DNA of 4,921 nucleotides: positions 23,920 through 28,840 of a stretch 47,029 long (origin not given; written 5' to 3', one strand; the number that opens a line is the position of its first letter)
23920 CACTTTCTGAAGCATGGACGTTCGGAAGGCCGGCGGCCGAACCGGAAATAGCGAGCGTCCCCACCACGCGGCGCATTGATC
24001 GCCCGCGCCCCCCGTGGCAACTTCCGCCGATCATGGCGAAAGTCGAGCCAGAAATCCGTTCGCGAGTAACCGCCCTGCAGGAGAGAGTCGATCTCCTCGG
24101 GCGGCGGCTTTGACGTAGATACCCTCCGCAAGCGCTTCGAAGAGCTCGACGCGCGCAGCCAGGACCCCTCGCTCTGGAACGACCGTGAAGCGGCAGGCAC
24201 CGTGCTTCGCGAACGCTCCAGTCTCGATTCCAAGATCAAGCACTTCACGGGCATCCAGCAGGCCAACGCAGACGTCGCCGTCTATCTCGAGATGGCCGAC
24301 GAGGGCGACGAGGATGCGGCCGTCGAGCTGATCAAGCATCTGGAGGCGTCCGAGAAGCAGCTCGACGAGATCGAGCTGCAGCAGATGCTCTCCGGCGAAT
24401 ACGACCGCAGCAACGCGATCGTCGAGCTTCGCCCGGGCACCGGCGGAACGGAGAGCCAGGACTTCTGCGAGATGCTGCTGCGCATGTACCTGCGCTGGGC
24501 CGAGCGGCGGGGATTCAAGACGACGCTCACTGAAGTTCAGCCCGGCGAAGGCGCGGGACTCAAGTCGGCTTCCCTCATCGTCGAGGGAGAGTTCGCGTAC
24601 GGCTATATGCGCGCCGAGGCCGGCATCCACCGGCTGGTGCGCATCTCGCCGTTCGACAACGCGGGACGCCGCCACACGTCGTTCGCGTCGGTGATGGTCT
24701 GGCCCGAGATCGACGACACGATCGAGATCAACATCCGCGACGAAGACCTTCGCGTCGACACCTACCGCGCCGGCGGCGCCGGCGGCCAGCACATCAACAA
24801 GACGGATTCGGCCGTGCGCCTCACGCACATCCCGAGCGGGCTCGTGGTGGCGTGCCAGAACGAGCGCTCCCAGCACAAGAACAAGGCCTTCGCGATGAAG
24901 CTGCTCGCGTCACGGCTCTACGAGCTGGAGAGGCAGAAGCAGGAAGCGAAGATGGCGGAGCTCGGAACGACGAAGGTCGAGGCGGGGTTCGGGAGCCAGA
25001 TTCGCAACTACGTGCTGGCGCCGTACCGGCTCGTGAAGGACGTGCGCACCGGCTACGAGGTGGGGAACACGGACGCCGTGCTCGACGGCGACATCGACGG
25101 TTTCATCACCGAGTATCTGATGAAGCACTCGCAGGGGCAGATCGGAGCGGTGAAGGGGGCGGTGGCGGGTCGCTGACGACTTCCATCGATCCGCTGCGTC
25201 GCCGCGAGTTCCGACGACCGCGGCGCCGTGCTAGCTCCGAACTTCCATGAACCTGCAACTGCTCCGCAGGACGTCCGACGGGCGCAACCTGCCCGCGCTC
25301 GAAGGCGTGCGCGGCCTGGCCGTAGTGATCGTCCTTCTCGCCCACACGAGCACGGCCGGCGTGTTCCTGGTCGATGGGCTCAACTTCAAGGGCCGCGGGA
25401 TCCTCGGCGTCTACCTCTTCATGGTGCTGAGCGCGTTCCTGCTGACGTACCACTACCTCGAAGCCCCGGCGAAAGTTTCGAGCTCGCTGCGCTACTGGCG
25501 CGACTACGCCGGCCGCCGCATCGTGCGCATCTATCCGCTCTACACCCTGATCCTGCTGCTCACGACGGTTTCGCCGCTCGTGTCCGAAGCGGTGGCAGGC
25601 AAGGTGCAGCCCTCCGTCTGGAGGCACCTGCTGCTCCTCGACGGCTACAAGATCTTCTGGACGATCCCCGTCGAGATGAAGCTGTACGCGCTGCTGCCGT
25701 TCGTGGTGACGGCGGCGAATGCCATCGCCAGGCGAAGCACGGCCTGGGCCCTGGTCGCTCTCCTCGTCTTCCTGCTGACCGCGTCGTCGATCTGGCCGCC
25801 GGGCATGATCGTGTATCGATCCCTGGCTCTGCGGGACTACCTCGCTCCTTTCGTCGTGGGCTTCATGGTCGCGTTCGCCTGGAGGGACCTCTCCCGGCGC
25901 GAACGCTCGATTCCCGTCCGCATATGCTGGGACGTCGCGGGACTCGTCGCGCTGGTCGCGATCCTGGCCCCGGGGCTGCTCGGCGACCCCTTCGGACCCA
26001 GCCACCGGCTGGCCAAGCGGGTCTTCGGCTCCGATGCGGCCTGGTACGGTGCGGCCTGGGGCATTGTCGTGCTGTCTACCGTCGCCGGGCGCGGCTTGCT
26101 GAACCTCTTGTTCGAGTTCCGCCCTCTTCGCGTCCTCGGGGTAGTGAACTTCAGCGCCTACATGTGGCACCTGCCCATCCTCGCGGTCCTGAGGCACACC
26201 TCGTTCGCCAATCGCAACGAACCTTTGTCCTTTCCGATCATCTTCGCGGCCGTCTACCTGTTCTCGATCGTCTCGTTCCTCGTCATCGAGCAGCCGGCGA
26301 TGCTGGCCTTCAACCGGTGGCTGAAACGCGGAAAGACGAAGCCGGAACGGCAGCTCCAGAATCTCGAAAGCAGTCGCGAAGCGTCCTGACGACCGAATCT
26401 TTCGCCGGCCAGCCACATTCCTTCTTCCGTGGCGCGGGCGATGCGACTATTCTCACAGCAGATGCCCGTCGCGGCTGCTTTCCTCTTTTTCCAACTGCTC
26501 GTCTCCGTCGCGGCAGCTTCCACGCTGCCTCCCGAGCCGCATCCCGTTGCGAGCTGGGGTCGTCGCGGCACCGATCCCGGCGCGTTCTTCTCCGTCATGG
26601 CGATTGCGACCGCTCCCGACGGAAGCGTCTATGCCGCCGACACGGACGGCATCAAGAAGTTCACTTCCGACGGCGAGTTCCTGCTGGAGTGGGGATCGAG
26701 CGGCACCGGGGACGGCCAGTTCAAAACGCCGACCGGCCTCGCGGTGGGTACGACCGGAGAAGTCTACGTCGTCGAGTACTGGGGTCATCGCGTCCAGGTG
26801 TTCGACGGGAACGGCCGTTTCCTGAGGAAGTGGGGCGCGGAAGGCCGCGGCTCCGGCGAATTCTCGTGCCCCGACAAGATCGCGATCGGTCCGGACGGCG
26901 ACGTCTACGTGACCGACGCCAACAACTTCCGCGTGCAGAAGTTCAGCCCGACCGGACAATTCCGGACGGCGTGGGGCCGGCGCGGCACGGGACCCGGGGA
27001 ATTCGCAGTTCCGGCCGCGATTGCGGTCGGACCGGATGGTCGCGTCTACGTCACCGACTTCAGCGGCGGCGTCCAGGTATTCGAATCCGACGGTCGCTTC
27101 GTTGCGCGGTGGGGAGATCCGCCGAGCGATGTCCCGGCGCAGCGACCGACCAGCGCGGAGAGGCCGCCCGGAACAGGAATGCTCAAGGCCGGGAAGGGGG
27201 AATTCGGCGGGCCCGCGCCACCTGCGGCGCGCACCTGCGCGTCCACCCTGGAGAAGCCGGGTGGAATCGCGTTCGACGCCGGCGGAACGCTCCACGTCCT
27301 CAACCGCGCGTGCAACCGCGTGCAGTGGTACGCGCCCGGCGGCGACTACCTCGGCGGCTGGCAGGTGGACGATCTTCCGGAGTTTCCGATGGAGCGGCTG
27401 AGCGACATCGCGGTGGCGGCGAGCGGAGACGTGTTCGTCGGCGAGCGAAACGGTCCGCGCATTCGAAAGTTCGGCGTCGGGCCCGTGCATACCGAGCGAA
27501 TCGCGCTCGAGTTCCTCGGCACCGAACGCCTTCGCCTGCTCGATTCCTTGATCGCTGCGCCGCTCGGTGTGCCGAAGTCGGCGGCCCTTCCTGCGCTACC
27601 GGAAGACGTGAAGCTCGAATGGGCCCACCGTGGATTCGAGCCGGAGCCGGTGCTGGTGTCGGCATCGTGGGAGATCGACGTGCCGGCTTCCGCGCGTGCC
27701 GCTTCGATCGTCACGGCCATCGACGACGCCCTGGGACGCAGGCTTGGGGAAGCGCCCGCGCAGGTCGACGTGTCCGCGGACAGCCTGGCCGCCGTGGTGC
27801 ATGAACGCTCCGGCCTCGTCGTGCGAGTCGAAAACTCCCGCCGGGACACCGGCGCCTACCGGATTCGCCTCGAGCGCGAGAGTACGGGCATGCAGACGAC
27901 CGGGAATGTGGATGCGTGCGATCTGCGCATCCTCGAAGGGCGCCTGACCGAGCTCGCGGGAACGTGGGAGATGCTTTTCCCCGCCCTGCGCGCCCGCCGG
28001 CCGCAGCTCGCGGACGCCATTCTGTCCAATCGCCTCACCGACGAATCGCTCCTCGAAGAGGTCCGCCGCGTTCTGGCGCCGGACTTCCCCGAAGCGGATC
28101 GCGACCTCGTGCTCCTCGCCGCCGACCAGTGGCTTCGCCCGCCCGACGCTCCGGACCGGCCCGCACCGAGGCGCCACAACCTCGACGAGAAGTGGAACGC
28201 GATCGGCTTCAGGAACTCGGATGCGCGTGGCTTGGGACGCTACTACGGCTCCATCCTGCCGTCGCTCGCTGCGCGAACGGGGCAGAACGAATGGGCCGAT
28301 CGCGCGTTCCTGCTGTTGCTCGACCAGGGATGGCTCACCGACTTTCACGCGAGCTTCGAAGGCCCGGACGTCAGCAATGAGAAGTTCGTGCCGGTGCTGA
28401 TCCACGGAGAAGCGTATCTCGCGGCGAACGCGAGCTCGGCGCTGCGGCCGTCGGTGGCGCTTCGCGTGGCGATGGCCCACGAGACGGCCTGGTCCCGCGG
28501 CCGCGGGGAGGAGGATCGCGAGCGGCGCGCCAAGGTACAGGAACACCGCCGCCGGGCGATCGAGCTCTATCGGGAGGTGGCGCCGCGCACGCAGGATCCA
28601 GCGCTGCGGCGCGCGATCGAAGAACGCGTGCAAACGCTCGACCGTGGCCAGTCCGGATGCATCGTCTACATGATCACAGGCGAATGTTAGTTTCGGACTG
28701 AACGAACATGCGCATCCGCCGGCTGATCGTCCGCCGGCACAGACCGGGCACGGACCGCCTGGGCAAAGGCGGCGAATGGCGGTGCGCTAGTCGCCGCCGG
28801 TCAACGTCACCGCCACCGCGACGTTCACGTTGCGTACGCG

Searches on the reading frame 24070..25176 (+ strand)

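Call 8: search_protein_families(library=pfam, proteins=[window:24070-25176:+], max_evalue=0.001)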
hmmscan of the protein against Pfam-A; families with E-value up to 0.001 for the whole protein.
window:24070-25176:+ (368 aa): 2 families
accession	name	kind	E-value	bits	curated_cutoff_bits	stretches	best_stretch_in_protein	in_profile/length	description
PF03462.23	PCRF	-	4.8e-58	196.6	24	1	19-208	1-194/194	PCRF domain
PF00472.26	RF-1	-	2.4e-40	137.5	35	1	217-326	2-116/116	RF-1 domain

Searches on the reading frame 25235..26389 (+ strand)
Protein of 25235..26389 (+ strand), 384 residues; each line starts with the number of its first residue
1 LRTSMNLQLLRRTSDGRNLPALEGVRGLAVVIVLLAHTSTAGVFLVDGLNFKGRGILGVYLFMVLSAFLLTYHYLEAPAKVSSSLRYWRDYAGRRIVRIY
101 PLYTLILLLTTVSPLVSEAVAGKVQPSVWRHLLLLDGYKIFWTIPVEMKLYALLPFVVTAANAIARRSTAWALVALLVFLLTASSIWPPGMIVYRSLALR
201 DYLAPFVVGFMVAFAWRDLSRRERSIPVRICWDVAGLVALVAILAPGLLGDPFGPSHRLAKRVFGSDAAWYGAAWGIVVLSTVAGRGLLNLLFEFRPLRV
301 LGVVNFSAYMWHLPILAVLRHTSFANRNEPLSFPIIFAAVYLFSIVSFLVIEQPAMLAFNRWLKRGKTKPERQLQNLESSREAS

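Call 8: search_protein_families(library=pfam, proteins=[window:25235-26389:+], max_evalue=0.001)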
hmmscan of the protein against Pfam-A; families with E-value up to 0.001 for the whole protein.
window:25235-26389:+ (384 aa): 1 family
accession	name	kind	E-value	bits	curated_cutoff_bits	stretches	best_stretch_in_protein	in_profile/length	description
PF01757.29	Acyl_transf_3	-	2.5e-25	89.7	31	1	21-346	3-323/326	Acyltransferase domain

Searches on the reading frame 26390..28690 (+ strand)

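Call 8: search_protein_families(library=pfam, proteins=[window:26390-28690:+], max_evalue=0.001)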
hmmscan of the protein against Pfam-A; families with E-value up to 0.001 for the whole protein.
window:26390-28690:+ (766 aa): 7 families
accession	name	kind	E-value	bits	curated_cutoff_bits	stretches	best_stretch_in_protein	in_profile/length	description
PF01436.27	NHL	-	1.8e-26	91.3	20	2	158-185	1-28/28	NHL repeat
PF17170.10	DUF5128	-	1.7e-10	41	22.9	1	169-231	53-117/321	6-bladed beta-propeller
PF25021.1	TEN_NHL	-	4.1e-10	39.6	27.1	0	66-96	30-60/357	Teneurin NHL domain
PF20067.5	SSL_N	-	2.4e-06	27.8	18.9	0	210-228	25-43/46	Strictosidine synthase-like, N-terminal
PF24684.1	Vgb_lyase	-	2.5e-05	23.7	50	1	71-223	17-156/290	Virginiamycin B lyase family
PF08450.18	SGL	-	2.9e-05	24.2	26.3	0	158-250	133-224/246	SMP-30/Gluconolactonase/LRE-like region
PF23500.1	DUF7133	-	0.00083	19.2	27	0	207-224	330-347/385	Domain of unknown function (DUF7133)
